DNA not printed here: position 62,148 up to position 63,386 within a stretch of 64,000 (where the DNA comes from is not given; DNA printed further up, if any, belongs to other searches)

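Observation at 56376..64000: Gram-positive lipid-carrier glycosylation system apparently loading a 3,6-dideoxyhexose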

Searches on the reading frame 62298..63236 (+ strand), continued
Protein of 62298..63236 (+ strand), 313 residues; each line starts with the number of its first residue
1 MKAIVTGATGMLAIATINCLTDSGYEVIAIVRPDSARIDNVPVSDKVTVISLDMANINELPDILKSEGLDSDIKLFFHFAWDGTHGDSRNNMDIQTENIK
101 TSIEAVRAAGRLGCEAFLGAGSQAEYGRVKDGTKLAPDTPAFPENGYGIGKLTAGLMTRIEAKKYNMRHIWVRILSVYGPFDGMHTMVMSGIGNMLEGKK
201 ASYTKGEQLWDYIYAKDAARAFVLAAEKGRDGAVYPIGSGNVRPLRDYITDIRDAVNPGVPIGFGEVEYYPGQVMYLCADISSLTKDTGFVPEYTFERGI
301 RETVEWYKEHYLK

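Call 48: find_homologous_proteins(query=window:62298-63236:+, max_evalue=1e-10)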
Query window:62298-63236:+ (313 aa): 7079 proteins with E <= 1e-10 among 8000 candidates; the best 120 are listed.
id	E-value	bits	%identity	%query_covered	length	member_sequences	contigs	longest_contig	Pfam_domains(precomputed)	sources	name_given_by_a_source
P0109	8.2e-210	714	100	100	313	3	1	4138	PF16363.12,PF13460.13,PF01370.28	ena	-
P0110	6.8e-183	625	88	100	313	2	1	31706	PF16363.12,PF01370.28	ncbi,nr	ncbi:MAG: NAD(P)-dependent oxidoreductase [Saccharofermentans sp.]|nr:NAD(P)-dependent oxidoreductas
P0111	3.7e-174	597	82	100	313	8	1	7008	PF16363.12,PF13460.13,PF01370.28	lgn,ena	-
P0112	3.1e-158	544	74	99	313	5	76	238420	PF16363.12,PF13460.13,PF01370.28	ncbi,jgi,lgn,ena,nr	ncbi:MAG: NAD(P)-dependent oxidoreductase [Saccharofermentans sp.]|jgi:nucleoside-diphosphate-sugar 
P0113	7.4e-157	540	74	99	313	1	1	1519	PF16363.12,PF13460.13,PF01370.28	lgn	-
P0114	3.4e-156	538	73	99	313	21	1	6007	PF16363.12,PF05368.20,PF13460.13,PF01370.28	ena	-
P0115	3.3e-155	534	74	100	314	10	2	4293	PF16363.12,PF01370.28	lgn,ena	-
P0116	5.8e-154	530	72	100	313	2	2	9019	PF16363.12,PF05368.20,PF13460.13,PF01370.28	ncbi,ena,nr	ncbi:MAG: NAD(P)-dependent oxidoreductase [Clostridiales bacterium]|nr:NAD(P)-dependent oxidoreducta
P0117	1.5e-153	529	73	100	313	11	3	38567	PF16363.12,PF13460.13,PF01370.28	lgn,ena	-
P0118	5.0e-153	527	72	100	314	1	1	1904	PF16363.12,PF01370.28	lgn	-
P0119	9.1e-153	526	72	100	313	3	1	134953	PF16363.12,PF01370.28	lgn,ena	-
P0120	1.3e-152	526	71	100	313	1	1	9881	PF16363.12,PF05368.20,PF13460.13,PF01370.28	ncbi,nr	ncbi:MAG: NAD(P)-dependent oxidoreductase [Clostridiales bacterium]|nr:NAD(P)-dependent oxidoreducta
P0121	2.4e-152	525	71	100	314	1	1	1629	PF16363.12,PF01370.28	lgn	-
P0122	4.7e-152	524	71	100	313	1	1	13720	PF16363.12,PF05368.20,PF13460.13,PF01370.28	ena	-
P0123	4.9e-152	524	71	100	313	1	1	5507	PF16363.12,PF05368.20,PF13460.13,PF01370.28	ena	-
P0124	1.3e-151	522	71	100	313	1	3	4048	PF16363.12,PF05368.20,PF13460.13,PF01370.28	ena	-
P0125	2.7e-150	518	70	99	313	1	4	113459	PF16363.12,PF05368.20,PF13460.13,PF01370.28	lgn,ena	-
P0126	1.6e-149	516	70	100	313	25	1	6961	PF16363.12,PF13460.13,PF01370.28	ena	-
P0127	3.0e-149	515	73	97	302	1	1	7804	PF16363.12,PF01370.28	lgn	-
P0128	6.0e-149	514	70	99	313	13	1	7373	PF16363.12,PF13460.13,PF01370.28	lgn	-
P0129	6.7e-149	514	73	97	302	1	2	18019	PF16363.12,PF01370.28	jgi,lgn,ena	-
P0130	2.7e-148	512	71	99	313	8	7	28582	PF16363.12,PF13460.13,PF01370.28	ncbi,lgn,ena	-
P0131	9.0e-148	510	70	99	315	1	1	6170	PF16363.12,PF13460.13,PF01370.28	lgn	-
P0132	1.3e-147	509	72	97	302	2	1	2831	PF16363.12,PF01370.28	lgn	-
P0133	3.1e-147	508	70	100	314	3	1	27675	PF16363.12,PF01370.28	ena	-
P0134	7.1e-147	507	72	99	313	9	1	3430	PF16363.12,PF13460.13,PF01370.28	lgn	-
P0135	1.2e-146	506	71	97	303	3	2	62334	PF16363.12,PF01370.28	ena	-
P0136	1.2e-146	506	69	99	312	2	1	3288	PF16363.12,PF01370.28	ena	-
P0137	1.2e-145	503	70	99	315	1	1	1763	PF16363.12,PF01370.28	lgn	-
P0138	2.5e-145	502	71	99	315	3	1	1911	PF16363.12,PF13460.13,PF01370.28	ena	-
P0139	1.0e-144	500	69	99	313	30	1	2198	PF16363.12,PF05368.20,PF13460.13,PF01370.28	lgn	-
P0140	4.9e-144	498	70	97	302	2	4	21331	PF16363.12,PF01370.28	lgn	-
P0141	6.4e-144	497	69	99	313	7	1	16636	PF16363.12,PF05368.20,PF13460.13,PF01370.28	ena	-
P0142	9.6e-144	497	70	99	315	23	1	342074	PF16363.12,PF13460.13,PF01370.28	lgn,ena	-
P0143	1.5e-143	496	68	99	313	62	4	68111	PF16363.12,PF05368.20,PF13460.13,PF01370.28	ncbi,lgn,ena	-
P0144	8.2e-143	494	69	98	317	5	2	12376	PF16363.12,PF13460.13,PF01370.28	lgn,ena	-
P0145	1.1e-142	493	68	98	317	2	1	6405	PF16363.12,PF13460.13,PF01370.28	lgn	-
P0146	1.1e-142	493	68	99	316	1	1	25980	PF16363.12,PF13460.13,PF01370.28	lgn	-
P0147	1.1e-141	490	67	99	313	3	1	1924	PF16363.12,PF01370.28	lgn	-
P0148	2.3e-141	489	68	99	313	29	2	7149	PF16363.12,PF05368.20,PF13460.13,PF01370.28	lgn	-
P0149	2.4e-141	489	68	99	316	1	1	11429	PF16363.12,PF13460.13,PF01370.28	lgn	-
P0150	6.2e-141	487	69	99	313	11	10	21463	PF16363.12,PF05368.20,PF13460.13,PF01370.28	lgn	-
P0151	7.9e-141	487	66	99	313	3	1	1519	PF16363.12,PF05368.20,PF13460.13,PF01370.28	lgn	-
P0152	8.0e-141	487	71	96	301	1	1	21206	PF16363.12,PF01370.28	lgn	-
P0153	2.9e-140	485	68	100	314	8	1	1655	PF16363.12,PF01370.28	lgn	-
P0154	3.3e-140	485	68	96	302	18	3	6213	PF16363.12,PF01370.28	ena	-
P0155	4.3e-140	485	68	98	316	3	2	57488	PF16363.12,PF01370.28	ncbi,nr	ncbi:MAG: NAD(P)-dependent oxidoreductase [Clostridia bacterium]|nr:NAD(P)-dependent oxidoreductase 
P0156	5.2e-140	484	68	96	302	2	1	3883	PF16363.12,PF01370.28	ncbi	-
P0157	6.1e-140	484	68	96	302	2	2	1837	PF16363.12,PF01370.28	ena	-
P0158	1.2e-139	483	68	96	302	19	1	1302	PF16363.12,PF01370.28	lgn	-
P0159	1.7e-139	483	66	99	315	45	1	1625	PF16363.12,PF13460.13,PF01370.28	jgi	-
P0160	8.1e-139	480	67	99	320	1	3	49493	PF16363.12,PF05368.20,PF13460.13,PF01370.28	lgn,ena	-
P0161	1.3e-138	480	67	100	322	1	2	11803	PF16363.12,PF13460.13,PF01370.28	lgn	-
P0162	1.8e-138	479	66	100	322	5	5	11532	PF16363.12,PF13460.13,PF01370.28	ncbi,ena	-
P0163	1.9e-138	479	65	100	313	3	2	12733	PF16363.12,PF01370.28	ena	-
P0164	5.6e-138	478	67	98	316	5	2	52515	PF16363.12,PF01370.28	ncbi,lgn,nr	ncbi:MAG: NAD(P)-dependent oxidoreductase [Clostridia bacterium]|nr:NAD(P)-dependent oxidoreductase 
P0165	6.4e-138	478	66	100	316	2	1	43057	PF16363.12,PF13460.13,PF01370.28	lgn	-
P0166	3.0e-137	475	67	96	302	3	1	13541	PF16363.12,PF01370.28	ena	-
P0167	4.5e-137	475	67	99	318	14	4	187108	PF16363.12,PF13460.13,PF01370.28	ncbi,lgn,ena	-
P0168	6.8e-137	474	66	99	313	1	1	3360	PF16363.12,PF01370.28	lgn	-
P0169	5.3e-136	471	66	100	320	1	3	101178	PF16363.12,PF05368.20,PF13460.13,PF00106.32,PF01370.28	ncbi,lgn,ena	-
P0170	6.4e-136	471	64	100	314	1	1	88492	PF16363.12,PF01370.28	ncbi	-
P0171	6.7e-136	471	67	97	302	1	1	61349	PF16363.12,PF01370.28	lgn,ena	-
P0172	1.9e-135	469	67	98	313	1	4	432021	PF16363.12,PF01370.28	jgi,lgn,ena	-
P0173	2.5e-135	469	64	99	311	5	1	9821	PF16363.12,PF13460.13,PF00106.32,PF01370.28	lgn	-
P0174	1.3e-134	467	68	98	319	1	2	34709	PF16363.12,PF05368.20,PF13460.13,PF01370.28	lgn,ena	-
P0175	2.1e-134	466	66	99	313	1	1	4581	PF16363.12,PF05368.20,PF13460.13,PF01370.28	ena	-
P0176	2.8e-133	462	65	99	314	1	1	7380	PF16363.12,PF13460.13,PF01370.28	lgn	-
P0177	1.4e-131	457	65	96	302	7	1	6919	PF16363.12,PF01370.28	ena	-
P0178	2.5e-131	456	67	95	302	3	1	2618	PF16363.12,PF01370.28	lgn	-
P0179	1.0e-130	454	63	99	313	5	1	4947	PF16363.12,PF07993.19,PF13460.13,PF01370.28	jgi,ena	-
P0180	8.6e-130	451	63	98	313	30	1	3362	PF16363.12,PF05368.20,PF13460.13,PF01370.28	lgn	-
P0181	1.4e-128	447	67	96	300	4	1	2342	PF16363.12,PF01370.28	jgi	-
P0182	1.0e-127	444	66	97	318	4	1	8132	PF16363.12,PF05368.20,PF13460.13,PF00106.32,PF01370.28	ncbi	-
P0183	2.3e-126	440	63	99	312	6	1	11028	PF16363.12,PF05368.20,PF07993.19,PF13460.13,PF01370.28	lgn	-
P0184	4.3e-125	435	61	99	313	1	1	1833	PF16363.12,PF13460.13,PF01370.28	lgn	-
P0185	1.3e-123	430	61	99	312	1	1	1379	PF16363.12,PF07993.19,PF13460.13,PF01370.28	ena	-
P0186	1.9e-123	430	60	98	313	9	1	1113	PF16363.12,PF13460.13,PF01370.28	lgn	-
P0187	6.9e-123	428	60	99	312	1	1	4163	PF16363.12,PF13460.13,PF01370.28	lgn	-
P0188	9.2e-123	428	60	99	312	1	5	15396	PF16363.12,PF13460.13,PF01370.28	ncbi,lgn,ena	-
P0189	9.3e-123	428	60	99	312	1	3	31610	PF16363.12,PF07993.19,PF13460.13,PF01370.28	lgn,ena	-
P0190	9.9e-123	428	62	98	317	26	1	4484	PF16363.12,PF01370.28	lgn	-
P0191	1.3e-122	427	60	99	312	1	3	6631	PF16363.12,PF07993.19,PF13460.13,PF01370.28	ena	-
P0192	1.4e-122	427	60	99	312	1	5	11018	PF16363.12,PF13460.13,PF01370.28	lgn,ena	-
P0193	3.3e-122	426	60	99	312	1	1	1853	PF16363.12,PF13460.13,PF01370.28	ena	-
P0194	3.7e-122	426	60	99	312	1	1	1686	PF16363.12,PF07993.19,PF13460.13,PF01370.28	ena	-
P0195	5.1e-122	425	60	99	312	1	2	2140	PF16363.12,PF13460.13,PF01370.28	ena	-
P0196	7.1e-122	425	60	99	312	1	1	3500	PF16363.12,PF07993.19,PF13460.13,PF01370.28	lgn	-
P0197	2.9e-120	420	62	96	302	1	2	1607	PF16363.12,PF01370.28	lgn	-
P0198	3.3e-120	419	59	99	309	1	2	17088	PF16363.12,PF01073.26,PF07993.19,PF13460.13,PF01370.28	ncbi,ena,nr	ncbi:MAG: NAD(P)-dependent oxidoreductase [Clostridia bacterium]|nr:NAD(P)-dependent oxidoreductase 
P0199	3.4e-120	419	60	98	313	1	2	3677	PF16363.12,PF01370.28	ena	-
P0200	1.1e-119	418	56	98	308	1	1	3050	PF16363.12,PF01073.26,PF01370.28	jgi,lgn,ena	-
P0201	1.6e-119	417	59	99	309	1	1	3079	PF16363.12,PF01370.28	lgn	-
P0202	3.0e-119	416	61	100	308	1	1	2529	PF16363.12,PF05368.20,PF01073.26,PF01370.28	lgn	-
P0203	3.4e-119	416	61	100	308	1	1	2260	PF16363.12,PF05368.20,PF01073.26,PF13460.13,PF01370.28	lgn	-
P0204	1.5e-118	414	60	100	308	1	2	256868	PF16363.12,PF01073.26,PF01370.28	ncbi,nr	ncbi:MAG: NAD(P)-dependent oxidoreductase [Bacteroides sp.]|nr:NAD(P)-dependent oxidoreductase [Bact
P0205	1.8e-118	414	59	99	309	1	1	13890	PF16363.12,PF01073.26,PF01370.28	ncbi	-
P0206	2.1e-118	413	59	99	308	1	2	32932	PF04321.24,PF16363.12,PF05368.20,PF01073.26,PF13460.13,PF00106.32,PF01370.28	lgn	-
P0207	2.2e-118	413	60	99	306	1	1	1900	PF04321.24,PF16363.12,PF05368.20,PF07993.19,PF13460.13,PF01370.28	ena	-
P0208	3.3e-118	413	60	99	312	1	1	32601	PF16363.12,PF05368.20,PF01073.26,PF01370.28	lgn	-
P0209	5.6e-118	412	59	99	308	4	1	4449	PF04321.24,PF16363.12,PF05368.20,PF01073.26,PF07993.19,PF13460.13,PF01370.28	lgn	-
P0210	1.0e-117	411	60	98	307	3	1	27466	PF16363.12,PF01073.26,PF01370.28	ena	-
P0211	2.2e-117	410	59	98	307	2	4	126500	PF16363.12,PF01073.26,PF01370.28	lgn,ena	-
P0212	3.4e-117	409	60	98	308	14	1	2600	PF16363.12,PF01073.26,PF13460.13,PF01370.28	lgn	-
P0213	3.7e-117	409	61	99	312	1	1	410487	PF16363.12,PF01073.26,PF07993.19,PF13460.13,PF01370.28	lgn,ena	-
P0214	6.5e-117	409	60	100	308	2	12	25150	PF16363.12,PF01073.26,PF13460.13,PF01370.28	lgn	-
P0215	8.8e-117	408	59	98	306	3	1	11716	PF16363.12,PF05368.20,PF01073.26,PF07993.19,PF13460.13,PF01370.28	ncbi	-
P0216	9.4e-117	408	60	100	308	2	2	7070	PF16363.12,PF01073.26,PF13460.13,PF01370.28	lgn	-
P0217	1.3e-116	408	59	98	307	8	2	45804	PF16363.12,PF01073.26,PF01370.28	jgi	-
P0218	1.4e-116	407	60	100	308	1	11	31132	PF16363.12,PF01073.26,PF01370.28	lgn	-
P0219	1.6e-116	407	58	98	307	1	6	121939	PF16363.12,PF01073.26,PF01370.28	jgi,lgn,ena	-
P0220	1.7e-116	407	60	100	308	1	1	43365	PF16363.12,PF01073.26,PF01370.28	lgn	-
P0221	2.3e-116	407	60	100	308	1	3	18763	PF16363.12,PF01073.26,PF01370.28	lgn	-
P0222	3.2e-116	406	60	100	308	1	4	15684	PF16363.12,PF01073.26,PF01370.28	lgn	-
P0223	3.4e-116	406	60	99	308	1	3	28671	PF16363.12,PF05368.20,PF01073.26,PF13460.13,PF01370.28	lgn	-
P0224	4.7e-116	406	60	99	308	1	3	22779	PF16363.12,PF05368.20,PF01073.26,PF13460.13,PF01370.28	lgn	-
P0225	4.8e-116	406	60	100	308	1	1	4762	PF16363.12,PF05368.20,PF01073.26,PF13460.13,PF01370.28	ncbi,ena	-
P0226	1.0e-115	405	60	100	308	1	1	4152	PF16363.12,PF05368.20,PF01073.26,PF13460.13,PF01370.28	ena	-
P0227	1.1e-115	404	58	98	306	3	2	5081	PF16363.12,PF13460.13,PF01370.28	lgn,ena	-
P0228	1.4e-115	404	59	98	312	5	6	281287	PF16363.12,PF05368.20,PF13460.13,PF01370.28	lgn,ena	-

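Call 53: search_solved_structures(query=L001:1503-2444:+, max_evalue=1e-10, show_alignments=5)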
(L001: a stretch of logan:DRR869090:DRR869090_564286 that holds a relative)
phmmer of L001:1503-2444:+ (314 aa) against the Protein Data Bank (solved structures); distinct sequences matched with E-value up to 1e-10: 7.
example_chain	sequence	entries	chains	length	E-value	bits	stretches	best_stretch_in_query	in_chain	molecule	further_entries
5eke_A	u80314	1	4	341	8.1e-39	137.1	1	3-304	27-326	Uncharacterized glycosyltransferase sll0501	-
5ekp_C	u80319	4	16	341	5.8e-38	134.3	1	3-304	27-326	Uncharacterized glycosyltransferase sll0501 | Glycosyltransferase sll0501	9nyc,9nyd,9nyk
9nye_A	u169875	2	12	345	6e-38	134.2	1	3-304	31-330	Glycosyltransferase sll0501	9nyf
9hwj_A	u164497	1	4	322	7.8e-25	91.2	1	1-305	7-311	Undecaprenyl-phosphate 4-deoxy-4-formamido-L-arabinose transferase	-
9bhc_C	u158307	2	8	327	1.8e-19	73.6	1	1-303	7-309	Undecaprenyl-phosphate 4-deoxy-4-formamido-L-arabinose transferase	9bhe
8vxh_A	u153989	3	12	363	2.5e-19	73.1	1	1-303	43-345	Undecaprenyl-phosphate 4-deoxy-4-formamido-L-arabinose transferase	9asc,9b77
5mlz_A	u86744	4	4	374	5.3e-14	55.6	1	3-124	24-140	Dolichol monophosphate mannose synthase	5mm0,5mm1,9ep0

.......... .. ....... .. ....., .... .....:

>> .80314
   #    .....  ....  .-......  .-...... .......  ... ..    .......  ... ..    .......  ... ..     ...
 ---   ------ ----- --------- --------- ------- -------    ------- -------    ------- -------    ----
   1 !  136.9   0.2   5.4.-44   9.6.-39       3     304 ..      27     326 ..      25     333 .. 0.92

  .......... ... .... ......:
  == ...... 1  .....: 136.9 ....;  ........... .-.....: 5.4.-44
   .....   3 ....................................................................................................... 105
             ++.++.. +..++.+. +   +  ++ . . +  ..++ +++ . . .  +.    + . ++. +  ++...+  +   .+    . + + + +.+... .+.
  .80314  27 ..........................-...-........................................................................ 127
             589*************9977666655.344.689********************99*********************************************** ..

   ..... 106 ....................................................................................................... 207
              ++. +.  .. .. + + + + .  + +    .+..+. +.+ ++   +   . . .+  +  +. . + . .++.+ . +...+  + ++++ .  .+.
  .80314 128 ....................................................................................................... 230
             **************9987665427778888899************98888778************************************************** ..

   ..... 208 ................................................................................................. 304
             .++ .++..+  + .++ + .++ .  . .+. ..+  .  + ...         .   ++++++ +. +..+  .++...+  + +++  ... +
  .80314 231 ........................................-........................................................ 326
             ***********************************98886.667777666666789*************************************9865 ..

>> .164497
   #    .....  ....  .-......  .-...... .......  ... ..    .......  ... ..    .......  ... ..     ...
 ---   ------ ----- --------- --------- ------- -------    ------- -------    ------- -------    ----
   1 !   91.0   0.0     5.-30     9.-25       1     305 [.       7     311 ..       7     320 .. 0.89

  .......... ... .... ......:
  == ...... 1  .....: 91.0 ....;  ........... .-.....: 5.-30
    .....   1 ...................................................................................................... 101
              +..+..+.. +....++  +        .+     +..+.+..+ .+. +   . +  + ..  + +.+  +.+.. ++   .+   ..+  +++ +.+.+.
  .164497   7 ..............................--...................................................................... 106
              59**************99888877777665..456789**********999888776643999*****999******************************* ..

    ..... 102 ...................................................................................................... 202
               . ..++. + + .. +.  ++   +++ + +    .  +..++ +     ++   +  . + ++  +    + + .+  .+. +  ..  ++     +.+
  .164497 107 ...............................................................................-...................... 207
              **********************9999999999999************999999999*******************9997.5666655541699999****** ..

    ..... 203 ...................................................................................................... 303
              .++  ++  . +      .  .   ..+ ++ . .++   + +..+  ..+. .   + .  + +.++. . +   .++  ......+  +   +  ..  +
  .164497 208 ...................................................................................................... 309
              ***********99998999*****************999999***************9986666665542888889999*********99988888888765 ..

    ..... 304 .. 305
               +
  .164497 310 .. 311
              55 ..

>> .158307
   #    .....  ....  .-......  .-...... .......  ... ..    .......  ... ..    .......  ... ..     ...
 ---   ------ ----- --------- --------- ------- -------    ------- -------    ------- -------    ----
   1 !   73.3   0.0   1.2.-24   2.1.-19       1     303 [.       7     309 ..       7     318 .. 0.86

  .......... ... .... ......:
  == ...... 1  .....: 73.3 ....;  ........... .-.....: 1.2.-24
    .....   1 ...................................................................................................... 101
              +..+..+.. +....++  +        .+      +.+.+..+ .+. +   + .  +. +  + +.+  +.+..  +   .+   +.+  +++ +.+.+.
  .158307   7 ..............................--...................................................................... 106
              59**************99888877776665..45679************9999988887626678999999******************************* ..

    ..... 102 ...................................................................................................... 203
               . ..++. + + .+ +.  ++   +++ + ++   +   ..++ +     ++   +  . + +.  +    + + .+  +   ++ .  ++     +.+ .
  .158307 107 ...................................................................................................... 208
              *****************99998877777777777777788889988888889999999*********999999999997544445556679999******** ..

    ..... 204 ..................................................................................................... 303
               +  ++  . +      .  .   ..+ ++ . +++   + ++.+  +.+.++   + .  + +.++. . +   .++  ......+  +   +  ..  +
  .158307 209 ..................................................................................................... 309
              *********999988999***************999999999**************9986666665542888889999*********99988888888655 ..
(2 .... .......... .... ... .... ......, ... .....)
